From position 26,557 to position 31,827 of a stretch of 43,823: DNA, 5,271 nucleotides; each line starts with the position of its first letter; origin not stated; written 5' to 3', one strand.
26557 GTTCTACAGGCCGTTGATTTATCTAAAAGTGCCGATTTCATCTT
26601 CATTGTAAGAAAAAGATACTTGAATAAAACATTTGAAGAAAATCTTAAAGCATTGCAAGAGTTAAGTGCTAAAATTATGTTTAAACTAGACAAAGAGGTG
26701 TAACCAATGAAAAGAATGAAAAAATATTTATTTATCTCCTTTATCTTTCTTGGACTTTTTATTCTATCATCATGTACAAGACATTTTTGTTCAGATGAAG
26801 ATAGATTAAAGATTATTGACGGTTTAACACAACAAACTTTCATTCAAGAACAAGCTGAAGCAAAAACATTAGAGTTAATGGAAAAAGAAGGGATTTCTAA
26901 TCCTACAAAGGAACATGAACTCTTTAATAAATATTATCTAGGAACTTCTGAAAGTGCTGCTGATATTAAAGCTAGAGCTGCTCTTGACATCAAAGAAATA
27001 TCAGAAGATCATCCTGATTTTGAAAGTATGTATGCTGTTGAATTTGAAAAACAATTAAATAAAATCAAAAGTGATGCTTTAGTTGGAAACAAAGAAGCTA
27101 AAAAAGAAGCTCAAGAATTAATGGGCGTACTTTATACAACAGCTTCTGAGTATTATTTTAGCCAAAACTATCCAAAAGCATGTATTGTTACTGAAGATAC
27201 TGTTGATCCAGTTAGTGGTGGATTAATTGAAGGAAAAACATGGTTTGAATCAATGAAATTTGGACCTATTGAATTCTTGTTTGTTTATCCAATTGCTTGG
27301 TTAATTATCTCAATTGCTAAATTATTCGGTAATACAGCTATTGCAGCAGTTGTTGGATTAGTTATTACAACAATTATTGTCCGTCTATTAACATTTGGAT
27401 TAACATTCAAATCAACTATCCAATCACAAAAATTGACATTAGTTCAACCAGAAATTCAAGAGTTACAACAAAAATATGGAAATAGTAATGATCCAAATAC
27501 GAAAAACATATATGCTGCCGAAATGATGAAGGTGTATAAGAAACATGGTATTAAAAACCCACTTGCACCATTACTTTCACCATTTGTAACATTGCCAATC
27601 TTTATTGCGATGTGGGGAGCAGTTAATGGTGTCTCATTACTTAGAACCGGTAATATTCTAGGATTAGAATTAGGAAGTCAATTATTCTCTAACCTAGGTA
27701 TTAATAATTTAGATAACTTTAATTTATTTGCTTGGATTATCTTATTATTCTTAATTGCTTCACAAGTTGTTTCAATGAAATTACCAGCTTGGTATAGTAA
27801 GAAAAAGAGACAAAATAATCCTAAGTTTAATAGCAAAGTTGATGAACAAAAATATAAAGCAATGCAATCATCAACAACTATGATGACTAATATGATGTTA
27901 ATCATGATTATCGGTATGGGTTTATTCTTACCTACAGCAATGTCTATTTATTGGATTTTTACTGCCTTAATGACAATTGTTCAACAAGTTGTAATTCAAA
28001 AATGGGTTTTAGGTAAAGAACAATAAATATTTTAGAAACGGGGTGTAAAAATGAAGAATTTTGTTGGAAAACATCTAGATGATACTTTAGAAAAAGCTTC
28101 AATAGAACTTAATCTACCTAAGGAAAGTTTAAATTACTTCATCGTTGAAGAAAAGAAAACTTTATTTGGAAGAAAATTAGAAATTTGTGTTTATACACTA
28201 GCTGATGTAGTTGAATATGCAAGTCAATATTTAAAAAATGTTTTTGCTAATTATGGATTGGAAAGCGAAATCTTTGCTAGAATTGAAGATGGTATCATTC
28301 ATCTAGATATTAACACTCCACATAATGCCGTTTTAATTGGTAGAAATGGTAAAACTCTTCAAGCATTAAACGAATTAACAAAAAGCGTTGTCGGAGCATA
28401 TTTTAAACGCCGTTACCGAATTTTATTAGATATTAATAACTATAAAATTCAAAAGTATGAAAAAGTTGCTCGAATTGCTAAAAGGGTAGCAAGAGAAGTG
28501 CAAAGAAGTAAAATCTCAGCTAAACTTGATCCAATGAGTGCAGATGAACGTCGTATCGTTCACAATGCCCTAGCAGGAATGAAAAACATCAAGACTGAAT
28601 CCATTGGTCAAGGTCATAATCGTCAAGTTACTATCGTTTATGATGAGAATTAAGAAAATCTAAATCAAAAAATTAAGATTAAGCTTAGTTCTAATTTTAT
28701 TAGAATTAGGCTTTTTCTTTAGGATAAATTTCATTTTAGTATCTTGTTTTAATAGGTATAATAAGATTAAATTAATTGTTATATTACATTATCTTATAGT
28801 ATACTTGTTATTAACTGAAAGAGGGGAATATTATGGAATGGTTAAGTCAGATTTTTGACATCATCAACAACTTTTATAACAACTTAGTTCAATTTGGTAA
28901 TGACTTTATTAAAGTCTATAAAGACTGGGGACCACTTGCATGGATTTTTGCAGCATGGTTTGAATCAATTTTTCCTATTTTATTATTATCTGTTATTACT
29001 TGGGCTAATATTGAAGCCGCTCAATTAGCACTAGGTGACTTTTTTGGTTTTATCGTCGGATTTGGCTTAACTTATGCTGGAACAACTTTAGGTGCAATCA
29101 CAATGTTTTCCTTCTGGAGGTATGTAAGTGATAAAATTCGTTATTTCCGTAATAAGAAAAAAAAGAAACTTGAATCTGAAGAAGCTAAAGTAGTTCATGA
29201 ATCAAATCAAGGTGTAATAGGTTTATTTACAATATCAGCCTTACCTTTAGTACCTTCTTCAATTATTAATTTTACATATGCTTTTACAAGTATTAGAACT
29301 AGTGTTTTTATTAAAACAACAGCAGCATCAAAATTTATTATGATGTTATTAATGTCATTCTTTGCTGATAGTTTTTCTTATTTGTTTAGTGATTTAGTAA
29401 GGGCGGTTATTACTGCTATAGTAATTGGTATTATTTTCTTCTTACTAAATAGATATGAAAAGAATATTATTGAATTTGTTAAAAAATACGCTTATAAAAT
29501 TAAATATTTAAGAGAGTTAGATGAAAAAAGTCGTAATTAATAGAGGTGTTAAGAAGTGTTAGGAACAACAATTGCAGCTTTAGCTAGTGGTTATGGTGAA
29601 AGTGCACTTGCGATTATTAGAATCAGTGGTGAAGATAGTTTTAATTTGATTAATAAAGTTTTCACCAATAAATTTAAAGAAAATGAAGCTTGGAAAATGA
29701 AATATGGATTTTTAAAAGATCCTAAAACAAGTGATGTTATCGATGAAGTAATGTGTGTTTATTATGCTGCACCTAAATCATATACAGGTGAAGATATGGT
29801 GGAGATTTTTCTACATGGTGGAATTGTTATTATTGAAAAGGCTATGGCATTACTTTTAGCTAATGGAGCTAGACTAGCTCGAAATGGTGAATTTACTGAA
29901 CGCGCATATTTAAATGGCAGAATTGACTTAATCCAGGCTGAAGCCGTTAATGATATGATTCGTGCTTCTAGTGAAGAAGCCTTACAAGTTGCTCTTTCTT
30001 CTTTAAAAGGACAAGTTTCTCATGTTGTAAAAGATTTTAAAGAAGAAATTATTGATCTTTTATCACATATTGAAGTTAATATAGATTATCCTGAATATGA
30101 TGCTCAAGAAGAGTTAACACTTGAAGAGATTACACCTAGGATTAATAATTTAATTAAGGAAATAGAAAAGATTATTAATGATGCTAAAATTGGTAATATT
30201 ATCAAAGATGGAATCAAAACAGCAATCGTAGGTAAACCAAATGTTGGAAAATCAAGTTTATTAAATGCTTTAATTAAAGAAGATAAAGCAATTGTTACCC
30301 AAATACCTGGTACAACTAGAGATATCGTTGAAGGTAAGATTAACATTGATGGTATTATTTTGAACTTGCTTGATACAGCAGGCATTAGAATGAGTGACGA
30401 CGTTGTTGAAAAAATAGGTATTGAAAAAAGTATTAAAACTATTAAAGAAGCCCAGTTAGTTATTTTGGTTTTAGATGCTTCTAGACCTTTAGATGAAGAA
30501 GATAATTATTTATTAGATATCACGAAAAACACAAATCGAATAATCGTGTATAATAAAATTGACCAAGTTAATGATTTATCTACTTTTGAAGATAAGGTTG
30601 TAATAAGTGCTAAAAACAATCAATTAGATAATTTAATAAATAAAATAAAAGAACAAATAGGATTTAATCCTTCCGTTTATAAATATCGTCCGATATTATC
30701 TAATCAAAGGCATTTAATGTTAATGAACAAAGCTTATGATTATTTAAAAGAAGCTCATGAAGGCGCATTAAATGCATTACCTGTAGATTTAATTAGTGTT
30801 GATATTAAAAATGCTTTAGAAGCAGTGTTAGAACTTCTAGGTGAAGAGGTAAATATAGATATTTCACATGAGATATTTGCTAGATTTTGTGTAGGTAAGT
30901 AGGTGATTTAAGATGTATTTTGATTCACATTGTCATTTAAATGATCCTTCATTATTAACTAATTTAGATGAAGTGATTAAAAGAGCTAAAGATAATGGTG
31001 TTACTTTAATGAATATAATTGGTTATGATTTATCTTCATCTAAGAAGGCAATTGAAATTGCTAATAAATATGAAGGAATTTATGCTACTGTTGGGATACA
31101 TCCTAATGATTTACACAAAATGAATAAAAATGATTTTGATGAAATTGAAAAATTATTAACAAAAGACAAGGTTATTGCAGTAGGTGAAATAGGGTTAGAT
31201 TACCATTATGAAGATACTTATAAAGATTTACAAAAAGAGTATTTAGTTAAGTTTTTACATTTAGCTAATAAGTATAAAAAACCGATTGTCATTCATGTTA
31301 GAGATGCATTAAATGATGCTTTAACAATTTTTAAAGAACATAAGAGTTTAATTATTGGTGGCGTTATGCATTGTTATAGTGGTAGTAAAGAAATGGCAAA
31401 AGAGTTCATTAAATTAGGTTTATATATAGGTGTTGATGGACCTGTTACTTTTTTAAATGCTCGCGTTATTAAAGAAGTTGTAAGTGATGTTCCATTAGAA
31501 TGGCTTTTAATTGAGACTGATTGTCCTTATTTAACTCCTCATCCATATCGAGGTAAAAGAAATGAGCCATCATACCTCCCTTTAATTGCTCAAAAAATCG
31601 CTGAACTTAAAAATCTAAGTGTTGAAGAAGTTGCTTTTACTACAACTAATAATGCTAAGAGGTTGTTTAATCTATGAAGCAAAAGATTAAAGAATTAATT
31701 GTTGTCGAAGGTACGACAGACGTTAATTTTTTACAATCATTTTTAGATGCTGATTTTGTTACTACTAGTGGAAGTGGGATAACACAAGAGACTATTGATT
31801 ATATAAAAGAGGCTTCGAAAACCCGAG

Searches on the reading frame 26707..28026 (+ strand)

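Call 63: search_protein_families(library=pfam, proteins=[window:26707-28026:+], max_evalue=0.00001)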
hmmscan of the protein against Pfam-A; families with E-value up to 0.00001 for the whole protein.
window:26707-28026:+ (439 aa): 1 family
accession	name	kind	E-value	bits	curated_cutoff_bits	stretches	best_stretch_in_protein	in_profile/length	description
PF02096.25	60KD_IMP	-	2.3e-31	109.4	35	1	216-432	3-163/163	60Kd inner membrane protein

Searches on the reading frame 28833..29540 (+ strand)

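Call 63: search_protein_families(library=pfam, proteins=[window:28833-29540:+], max_evalue=0.00001)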
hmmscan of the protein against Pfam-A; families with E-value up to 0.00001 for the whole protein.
window:28833-29540:+ (235 aa): 1 family
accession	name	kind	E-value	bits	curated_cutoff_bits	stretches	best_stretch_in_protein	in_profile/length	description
PF09335.16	VTT_dom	-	3.3e-16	60.3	33.9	1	64-178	7-121/123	VTT domain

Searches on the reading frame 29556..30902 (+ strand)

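Call 63: search_protein_families(library=pfam, proteins=[window:29556-30902:+], max_evalue=0.00001)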
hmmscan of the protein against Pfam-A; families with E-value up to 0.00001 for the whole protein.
window:29556-30902:+ (448 aa): 4 families
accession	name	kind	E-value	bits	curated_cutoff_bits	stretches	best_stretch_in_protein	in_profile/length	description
PF12631.12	MnmE_helical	-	4.3e-52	177.7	40.1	1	125-445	1-211/211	MnmE helical domain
PF10396.14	TrmE_N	-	5.8e-40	136.6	29.8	1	5-122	1-117/117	GTP-binding protein TrmE N-terminus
PF01926.29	MMR_HSR1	-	9.8e-29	100.2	21.9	1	222-334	2-113/113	50S ribosome-binding GTPase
PF02421.24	FeoB_N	-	4.8e-10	39.6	27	1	221-340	2-120/156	Ferrous iron transport protein B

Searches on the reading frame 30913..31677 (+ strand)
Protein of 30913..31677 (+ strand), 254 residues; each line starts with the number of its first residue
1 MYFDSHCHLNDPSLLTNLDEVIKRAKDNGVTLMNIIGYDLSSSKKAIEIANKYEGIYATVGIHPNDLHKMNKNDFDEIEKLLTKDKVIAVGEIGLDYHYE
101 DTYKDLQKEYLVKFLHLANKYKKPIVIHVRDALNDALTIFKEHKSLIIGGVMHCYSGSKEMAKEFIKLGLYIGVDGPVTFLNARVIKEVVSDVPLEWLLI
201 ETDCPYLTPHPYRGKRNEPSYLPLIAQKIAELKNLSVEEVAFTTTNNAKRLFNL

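Call 63: search_protein_families(library=pfam, proteins=[window:30913-31677:+], max_evalue=0.00001)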
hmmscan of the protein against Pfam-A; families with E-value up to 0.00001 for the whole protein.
window:30913-31677:+ (254 aa): 1 family
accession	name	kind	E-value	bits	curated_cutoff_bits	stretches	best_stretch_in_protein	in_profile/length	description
PF01026.27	TatD_DNase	-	2.1e-89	299.7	27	1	3-253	1-253/253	TatD related DNase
